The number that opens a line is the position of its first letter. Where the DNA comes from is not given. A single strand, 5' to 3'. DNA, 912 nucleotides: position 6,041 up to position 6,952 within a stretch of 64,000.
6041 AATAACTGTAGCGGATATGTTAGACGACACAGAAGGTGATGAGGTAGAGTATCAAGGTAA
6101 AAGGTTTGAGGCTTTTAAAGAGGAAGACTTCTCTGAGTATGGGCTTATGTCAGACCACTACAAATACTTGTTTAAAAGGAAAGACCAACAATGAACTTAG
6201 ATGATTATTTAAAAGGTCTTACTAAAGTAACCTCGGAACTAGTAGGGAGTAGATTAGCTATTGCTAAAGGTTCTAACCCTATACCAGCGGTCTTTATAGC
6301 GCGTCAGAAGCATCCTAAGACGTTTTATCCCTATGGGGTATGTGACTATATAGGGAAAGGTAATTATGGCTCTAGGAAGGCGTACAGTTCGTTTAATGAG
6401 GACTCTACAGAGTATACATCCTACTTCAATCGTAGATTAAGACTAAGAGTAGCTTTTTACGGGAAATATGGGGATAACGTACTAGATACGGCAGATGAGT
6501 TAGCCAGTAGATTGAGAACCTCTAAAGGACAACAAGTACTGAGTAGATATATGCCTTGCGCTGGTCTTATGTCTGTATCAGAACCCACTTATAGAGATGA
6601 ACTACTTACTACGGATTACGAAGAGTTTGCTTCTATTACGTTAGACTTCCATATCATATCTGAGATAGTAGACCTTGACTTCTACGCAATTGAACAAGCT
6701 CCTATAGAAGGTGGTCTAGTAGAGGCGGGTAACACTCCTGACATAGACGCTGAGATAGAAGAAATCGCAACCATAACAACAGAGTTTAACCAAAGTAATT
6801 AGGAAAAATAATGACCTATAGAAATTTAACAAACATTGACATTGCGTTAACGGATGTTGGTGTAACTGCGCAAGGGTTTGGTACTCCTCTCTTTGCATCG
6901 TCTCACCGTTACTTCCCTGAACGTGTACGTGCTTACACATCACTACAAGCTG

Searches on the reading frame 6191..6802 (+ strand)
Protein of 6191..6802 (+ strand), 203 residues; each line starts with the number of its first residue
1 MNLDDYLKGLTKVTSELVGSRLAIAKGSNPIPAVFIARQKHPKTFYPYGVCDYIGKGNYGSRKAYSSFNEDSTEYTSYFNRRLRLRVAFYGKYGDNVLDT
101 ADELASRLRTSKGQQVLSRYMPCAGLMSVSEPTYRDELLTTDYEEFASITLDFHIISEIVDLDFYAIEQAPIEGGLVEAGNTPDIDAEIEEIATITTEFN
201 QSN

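Call 75: search_protein_families(library=pfam, proteins=[window:6191-6802:+], max_evalue=0.01)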
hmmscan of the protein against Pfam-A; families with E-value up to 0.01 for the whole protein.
window:6191-6802:+ (203 aa): 1 family
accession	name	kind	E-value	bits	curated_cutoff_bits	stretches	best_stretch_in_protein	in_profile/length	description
PF23961.1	Phage_tail_terminator_9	-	1.2e-15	58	27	1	24-169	15-142/153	Phage neck terminator protein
